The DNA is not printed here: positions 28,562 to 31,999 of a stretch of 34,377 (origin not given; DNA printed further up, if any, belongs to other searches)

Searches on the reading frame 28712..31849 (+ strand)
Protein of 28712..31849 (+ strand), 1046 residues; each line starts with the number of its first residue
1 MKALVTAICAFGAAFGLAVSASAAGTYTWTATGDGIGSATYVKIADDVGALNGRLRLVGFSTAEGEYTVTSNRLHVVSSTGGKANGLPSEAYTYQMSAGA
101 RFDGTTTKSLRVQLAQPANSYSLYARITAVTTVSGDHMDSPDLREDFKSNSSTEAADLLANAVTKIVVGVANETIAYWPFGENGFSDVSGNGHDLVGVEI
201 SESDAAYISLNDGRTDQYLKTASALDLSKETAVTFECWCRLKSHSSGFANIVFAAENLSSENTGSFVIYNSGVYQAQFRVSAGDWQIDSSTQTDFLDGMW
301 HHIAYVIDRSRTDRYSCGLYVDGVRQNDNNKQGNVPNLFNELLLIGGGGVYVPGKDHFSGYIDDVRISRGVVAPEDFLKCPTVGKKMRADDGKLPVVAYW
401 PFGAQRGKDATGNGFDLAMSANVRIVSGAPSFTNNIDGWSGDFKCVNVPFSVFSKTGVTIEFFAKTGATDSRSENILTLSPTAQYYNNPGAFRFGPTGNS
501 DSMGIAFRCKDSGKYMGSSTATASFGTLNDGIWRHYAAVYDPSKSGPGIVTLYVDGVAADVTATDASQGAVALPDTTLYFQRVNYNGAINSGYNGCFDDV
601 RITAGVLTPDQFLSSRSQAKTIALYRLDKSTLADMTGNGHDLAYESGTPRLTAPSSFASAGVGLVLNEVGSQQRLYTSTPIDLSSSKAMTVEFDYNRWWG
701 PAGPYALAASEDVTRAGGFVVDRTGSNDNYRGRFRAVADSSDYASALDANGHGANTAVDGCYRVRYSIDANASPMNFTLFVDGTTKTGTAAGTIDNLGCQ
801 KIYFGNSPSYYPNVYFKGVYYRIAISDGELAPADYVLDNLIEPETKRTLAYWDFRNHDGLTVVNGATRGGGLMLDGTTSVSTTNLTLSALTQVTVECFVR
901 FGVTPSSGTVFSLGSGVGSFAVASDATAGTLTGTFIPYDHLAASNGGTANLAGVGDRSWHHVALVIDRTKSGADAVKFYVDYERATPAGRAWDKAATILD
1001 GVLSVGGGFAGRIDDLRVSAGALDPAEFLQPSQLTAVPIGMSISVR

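Call 36: search_protein_families(library=pfam, proteins=[window:28712-31849:+], max_evalue=0.01)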
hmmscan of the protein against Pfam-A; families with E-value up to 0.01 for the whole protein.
window:28712-31849:+ (1046 aa): 2 families
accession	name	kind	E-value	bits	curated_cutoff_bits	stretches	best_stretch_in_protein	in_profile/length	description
PF13385.13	Laminin_G_3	-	8.2e-44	149.8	27.6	3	215-374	3-147/151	Concanavalin A-like lectin/glucanases superfamily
PF02210.31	Laminin_G_2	-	6.7e-13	49.7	22.9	1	271-368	27-124/126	Laminin G domain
